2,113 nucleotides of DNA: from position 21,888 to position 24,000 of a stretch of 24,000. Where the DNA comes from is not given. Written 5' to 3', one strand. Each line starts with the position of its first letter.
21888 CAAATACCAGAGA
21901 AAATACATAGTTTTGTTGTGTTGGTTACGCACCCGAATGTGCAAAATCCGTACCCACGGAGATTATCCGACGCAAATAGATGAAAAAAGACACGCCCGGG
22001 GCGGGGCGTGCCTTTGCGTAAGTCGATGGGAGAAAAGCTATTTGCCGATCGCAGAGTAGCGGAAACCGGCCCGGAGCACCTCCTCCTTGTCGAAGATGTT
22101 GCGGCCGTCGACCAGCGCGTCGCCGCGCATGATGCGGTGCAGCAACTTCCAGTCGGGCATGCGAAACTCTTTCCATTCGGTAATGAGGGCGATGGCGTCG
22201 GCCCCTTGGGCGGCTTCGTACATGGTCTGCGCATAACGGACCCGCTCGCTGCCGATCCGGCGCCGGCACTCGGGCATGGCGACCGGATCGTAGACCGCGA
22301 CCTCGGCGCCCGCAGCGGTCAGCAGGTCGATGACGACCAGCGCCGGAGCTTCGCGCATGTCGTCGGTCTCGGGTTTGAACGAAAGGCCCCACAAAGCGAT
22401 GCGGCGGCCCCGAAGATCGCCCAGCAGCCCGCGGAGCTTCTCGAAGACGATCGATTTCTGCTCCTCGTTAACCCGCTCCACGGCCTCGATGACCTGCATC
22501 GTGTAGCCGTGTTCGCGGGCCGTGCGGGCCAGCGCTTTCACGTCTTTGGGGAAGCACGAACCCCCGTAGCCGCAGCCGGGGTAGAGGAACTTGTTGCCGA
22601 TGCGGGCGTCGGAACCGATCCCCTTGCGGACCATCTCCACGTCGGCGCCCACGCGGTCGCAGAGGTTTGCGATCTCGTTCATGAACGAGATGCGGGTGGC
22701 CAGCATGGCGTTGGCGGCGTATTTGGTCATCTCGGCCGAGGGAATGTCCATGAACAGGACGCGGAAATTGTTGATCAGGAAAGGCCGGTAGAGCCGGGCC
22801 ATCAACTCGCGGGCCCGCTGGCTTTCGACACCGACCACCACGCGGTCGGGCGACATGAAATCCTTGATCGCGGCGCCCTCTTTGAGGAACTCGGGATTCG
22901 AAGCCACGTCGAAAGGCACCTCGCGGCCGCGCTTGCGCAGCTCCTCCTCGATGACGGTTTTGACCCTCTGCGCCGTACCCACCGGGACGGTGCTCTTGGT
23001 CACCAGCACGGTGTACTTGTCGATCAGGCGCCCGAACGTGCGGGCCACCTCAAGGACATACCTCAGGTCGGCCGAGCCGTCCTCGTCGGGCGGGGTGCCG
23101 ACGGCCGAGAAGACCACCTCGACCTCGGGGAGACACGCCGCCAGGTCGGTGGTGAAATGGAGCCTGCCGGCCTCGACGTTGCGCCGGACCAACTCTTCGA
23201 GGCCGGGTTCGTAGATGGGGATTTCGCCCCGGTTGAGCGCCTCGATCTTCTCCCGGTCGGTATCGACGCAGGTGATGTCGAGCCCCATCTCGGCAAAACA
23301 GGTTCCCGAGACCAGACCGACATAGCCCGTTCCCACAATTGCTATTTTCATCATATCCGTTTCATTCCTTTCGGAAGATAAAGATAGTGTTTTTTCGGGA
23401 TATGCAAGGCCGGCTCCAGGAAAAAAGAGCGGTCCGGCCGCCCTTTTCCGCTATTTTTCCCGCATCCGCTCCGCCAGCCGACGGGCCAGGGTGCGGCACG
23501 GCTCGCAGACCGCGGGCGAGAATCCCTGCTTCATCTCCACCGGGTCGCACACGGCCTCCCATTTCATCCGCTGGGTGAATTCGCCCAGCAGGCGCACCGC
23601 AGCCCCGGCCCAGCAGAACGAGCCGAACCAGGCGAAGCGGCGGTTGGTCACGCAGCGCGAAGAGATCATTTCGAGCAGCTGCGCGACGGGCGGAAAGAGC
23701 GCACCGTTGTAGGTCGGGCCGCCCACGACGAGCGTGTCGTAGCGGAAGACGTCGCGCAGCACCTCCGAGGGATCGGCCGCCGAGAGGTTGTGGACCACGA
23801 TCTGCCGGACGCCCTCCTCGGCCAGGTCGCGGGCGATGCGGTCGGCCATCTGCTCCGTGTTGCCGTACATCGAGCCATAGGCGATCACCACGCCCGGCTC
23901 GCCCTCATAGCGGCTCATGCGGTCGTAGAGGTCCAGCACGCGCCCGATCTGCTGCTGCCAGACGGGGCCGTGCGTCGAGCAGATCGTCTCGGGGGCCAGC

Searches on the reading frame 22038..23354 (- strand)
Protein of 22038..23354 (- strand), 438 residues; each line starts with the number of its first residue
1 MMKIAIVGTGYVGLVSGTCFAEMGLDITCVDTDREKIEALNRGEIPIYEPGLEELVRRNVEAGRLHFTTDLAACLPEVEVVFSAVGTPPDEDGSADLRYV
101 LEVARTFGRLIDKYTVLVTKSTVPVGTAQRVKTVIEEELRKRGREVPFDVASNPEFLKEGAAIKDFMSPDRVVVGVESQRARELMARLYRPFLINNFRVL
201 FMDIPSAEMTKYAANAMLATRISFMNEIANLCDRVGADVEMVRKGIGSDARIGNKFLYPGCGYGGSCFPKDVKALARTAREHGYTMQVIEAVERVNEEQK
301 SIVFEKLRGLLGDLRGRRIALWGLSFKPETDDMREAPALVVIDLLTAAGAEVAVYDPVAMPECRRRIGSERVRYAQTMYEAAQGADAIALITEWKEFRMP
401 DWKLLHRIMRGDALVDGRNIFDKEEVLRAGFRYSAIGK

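Call 4: search_protein_families(library=pfam, proteins=[window:22038-23354:-], max_evalue=0.01)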
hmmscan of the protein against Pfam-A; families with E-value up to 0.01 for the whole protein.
window:22038-23354:- (438 aa): 8 families
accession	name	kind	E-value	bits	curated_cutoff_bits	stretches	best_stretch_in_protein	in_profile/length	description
PF03721.20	UDPG_MGDP_dh_N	-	3.1e-66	223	27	1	2-187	1-186/187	UDP-glucose/GDP-mannose dehydrogenase family, NAD binding domain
PF00984.24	UDPG_MGDP_dh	-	2.6e-41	140.1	25.4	1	206-297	2-93/94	UDP-glucose/GDP-mannose dehydrogenase family, central domain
PF03720.21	UDPG_MGDP_dh_C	-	6.5e-32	110.4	30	1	320-423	1-103/103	UDP-glucose/GDP-mannose dehydrogenase family, UDP binding domain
PF02558.23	ApbA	-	4.9e-05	23.4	22.2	1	4-59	1-55/150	Ketopantoate reductase PanE/ApbA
PF00070.33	Pyr_redox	-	5.5e-05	24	22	0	3-32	1-30/82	Pyridine nucleotide-disulphide oxidoreductase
PF03446.21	NAD_binding_2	-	0.0003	21.3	21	0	3-137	1-109/161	NAD binding domain of 6-phosphogluconate dehydrogenase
PF02737.24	3HCDH_N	-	0.00033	21.1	22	1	3-85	1-86/180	3-hydroxyacyl-CoA dehydrogenase, NAD binding domain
PF14833.11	NAD_binding_11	-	0.0024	18.5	30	0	207-245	3-41/122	NAD-binding of NADP-dependent 3-hydroxyisobutyrate dehydrogenase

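Call 5: search_protein_families(library=ncbifam, proteins=[window:22038-23354:-], max_evalue=0.01)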
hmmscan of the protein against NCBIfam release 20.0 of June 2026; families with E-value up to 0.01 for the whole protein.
window:22038-23354:- (438 aa): 14 families
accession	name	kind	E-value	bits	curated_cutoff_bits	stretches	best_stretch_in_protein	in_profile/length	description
NF047673.2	TeichurnBiosyTuaD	equivalog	6.6e-162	539.6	700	1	1-438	1-431/439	UDP-glucose 6-dehydrogenase TuaD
TIGR03026.1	NDP-sugDHase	subfamily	1.9e-140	468.3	189.8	1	2-419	1-413/413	nucleotide sugar dehydrogenase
NF041297.1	UDPGDh_AglM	equivalog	9e-116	387.3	670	1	2-426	1-422/429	UDP-glucose 6-dehydrogenase AglM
NF040825.1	UDPMaNacDH_Arch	equivalog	3.5e-59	200.7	750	1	2-437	1-414/418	UDP-N-acetyl-D-mannosamine dehydrogenase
NF008286.0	PRK11064.1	equivalog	2e-47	161.7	459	1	3-406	5-408/420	UDP-N-acetyl-D-mannosamine dehydrogenase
NF011631.0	PRK15057.1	equivalog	1.3e-41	143.1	757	1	2-360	1-340/388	UDP-glucose 6-dehydrogenase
NF011729.0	PRK15182.1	equivalog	2.3e-20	72.8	592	1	2-369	7-368/425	Vi polysaccharide biosynthesis UDP-N-acetylglucosamine C-6 dehydrogenase TviB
NF000942.0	PRK00094.1-4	subfamily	1.6e-06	27.5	257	1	1-183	2-163/334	NAD(P)H-dependent glycerol-3-phosphate dehydrogenase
NF004783.0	PRK06129.1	equivalog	0.00019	20.9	347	1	1-42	2-43/315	3-hydroxyacyl-CoA dehydrogenase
TIGR00745.1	apbA_panE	subfamily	0.00019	20.8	141.35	1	3-61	1-58/305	2-dehydropantoate 2-reductase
NF000941.0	PRK00094.1-3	equivalog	0.00028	20.2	423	1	1-159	1-143/336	NAD(P)H-dependent glycerol-3-phosphate dehydrogenase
NF042925.1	FHMPC_DH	equivalog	0.0031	16.9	500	1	2-128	1-121/304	5-formyl-3-hydroxy-2-methylpyridine 4-carboxylate 5-dehydrogenase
TIGR01350.1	lipoamide_DH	equivalog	0.0033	16.2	408.8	0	3-35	172-204/461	dihydrolipoyl dehydrogenase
NF007039.0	PRK09496.3-2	equivalog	0.0055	15.6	293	1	2-42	1-41/446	Trk system potassium transporter TrkA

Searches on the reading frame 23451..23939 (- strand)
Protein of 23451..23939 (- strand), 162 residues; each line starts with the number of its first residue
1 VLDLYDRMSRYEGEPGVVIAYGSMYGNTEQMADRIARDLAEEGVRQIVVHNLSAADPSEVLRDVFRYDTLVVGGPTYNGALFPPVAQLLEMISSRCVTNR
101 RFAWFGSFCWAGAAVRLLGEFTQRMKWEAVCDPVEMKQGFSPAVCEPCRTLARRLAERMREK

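Call 4: search_protein_families(library=pfam, proteins=[window:23451-23939:-], max_evalue=0.01)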
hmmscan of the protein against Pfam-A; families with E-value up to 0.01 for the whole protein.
window:23451-23939:- (162 aa): 3 families
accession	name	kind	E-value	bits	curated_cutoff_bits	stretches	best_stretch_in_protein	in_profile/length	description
PF00258.30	Flavodoxin_1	-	1.8e-11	44.8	25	1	19-135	1-126/143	Flavodoxin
PF12724.12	Flavodoxin_5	-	5.6e-09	36.9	27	1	18-91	1-68/145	Flavodoxin domain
PF12641.12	Flavodoxin_3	-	0.0087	16.3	27.5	0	19-96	2-70/160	Flavodoxin domain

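Call 5: search_protein_families(library=ncbifam, proteins=[window:23451-23939:-], max_evalue=0.01)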
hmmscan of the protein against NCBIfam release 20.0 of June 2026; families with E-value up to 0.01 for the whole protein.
window:23451-23939:- (162 aa): 19 families
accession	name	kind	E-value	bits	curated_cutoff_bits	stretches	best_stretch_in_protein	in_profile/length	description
NF008887.0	PRK11921.1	equivalog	1.2e-20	73.7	635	1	5-159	240-395/396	anaerobic nitric oxide reductase flavorubredoxin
NF003954.0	PRK05452.1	equivalog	4.9e-19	68.6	711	1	11-158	248-395/479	anaerobic nitric oxide reductase flavorubredoxin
TIGR01753.1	flav_short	equivalog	8e-13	49.1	123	1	17-155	1-139/140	flavodoxin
NF000059.1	tet_redox_37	exception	5.7e-10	39.9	225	1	2-33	47-78/108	tetracycline resistance NADPH-dependent oxidoreductase Tet(37)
NF005216.0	PRK06703.1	subfamily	3.4e-07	30.4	127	1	17-107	4-90/151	flavodoxin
NF005246.0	PRK06756.1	subfamily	9.7e-07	28.9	130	1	17-131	4-119/148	flavodoxin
NF006736.0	PRK09267.1-2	equivalog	2.7e-06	27.2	202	1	17-107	4-85/161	flavodoxin FldA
NF004050.0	PRK05569.1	subfamily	7.6e-06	26.3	136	1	17-126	4-108/141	flavodoxin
NF006739.0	PRK09267.1-5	subfamily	1.9e-05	24.5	175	1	18-106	5-87/168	flavodoxin FldA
NF006738.0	PRK09267.1-4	equivalog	3.6e-05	23.4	172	1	17-79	3-58/171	flavodoxin FldA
NF004049.0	PRK05568.1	equivalog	0.00011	22.6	206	1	17-126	4-107/142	flavodoxin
TIGR01752.1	flav_long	equivalog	0.00018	21.1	146.75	1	17-78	2-56/167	flavodoxin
TIGR01754.1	flav_RNR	hypoth_equivalog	0.0003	20.7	163.8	1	17-81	3-65/140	putative ribonucleotide reductase-associated flavodoxin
NF045594.1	flavodox_BilS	equivalog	0.00056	19.9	155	1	18-97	2-71/160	flavodoxin family protein BilS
NF006747.0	PRK09271.1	equivalog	0.00061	19.5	104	1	17-106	3-92/160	flavodoxin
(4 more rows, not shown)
